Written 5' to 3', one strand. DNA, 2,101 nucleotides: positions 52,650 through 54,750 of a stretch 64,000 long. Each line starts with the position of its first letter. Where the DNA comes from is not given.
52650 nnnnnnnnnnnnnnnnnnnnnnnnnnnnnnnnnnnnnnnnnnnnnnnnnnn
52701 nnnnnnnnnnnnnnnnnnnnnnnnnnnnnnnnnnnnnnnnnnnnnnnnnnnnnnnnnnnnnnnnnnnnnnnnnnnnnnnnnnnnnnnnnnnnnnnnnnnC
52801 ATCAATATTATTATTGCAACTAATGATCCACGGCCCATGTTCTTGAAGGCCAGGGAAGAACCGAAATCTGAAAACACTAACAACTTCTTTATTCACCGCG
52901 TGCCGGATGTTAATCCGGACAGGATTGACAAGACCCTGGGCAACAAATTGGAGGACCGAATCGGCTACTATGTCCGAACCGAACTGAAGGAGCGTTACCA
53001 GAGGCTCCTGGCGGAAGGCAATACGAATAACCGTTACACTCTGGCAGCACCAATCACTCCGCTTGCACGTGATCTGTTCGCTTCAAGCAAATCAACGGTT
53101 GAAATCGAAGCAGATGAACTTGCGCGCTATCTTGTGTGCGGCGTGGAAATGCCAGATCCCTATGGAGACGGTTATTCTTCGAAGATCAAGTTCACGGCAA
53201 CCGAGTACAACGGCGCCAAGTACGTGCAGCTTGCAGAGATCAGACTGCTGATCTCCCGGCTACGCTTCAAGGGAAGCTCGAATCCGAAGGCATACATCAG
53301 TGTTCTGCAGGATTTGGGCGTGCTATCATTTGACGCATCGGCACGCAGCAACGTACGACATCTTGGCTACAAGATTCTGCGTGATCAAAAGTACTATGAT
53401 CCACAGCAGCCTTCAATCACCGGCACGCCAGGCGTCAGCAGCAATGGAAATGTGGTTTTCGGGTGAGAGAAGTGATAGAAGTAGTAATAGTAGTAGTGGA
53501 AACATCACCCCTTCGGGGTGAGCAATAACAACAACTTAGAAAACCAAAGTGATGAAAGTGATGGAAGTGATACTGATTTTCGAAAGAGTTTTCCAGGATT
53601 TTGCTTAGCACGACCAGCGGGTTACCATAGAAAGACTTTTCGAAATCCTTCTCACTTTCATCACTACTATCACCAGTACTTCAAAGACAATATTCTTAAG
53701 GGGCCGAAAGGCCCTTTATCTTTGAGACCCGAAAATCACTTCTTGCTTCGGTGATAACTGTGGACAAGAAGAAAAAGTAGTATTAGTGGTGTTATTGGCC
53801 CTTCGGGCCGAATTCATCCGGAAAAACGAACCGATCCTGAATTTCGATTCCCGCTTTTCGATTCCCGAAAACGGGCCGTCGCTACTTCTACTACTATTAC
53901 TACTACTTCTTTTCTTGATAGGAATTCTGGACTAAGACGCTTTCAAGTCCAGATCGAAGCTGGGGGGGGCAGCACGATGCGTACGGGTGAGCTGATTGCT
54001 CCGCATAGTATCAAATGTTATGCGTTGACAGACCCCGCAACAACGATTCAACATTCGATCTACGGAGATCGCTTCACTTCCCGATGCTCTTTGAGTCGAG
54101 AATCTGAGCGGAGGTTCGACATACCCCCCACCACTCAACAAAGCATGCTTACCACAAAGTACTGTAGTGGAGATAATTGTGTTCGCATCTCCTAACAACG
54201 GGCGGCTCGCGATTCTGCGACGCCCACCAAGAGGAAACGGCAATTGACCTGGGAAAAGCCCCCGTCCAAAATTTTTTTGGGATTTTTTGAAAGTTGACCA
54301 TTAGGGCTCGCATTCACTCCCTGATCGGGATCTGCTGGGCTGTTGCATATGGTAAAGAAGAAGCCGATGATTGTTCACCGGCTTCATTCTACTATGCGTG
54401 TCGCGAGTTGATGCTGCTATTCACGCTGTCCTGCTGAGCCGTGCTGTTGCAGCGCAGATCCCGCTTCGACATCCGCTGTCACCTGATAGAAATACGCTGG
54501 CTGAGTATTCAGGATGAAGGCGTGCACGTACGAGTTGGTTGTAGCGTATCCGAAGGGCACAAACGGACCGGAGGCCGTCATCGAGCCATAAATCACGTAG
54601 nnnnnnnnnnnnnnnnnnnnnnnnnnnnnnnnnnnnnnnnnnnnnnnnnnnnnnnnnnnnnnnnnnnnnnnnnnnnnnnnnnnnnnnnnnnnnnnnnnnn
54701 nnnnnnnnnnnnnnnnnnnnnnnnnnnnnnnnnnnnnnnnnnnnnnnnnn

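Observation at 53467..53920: About 450-nt highly structured, iteron-rich non-coding region directly after the P4-type primase-helicase gene: candidate origin of replication or large structured ncRNA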

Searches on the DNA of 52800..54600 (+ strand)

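Call 7: search_rna_families(source=window, start=52800, end=54600, threshold=evalue, max_evalue=10)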
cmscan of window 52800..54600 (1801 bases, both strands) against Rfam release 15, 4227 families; matches with E-value up to 10: 1.
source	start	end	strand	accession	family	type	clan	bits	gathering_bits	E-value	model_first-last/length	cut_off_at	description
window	53545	53584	+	RF01281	snoR35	Gene; snRNA; snoRNA; CD-box;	CL00053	13.9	40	8.2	1-81/81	no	Small nucleolar RNA snoR35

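Call 14: search_dna_similar(query=window:53400-54000:+, collection=phages, mode=distant, max_evalue=0.01)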
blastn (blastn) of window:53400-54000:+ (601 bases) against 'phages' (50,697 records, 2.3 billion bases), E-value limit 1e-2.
No match.
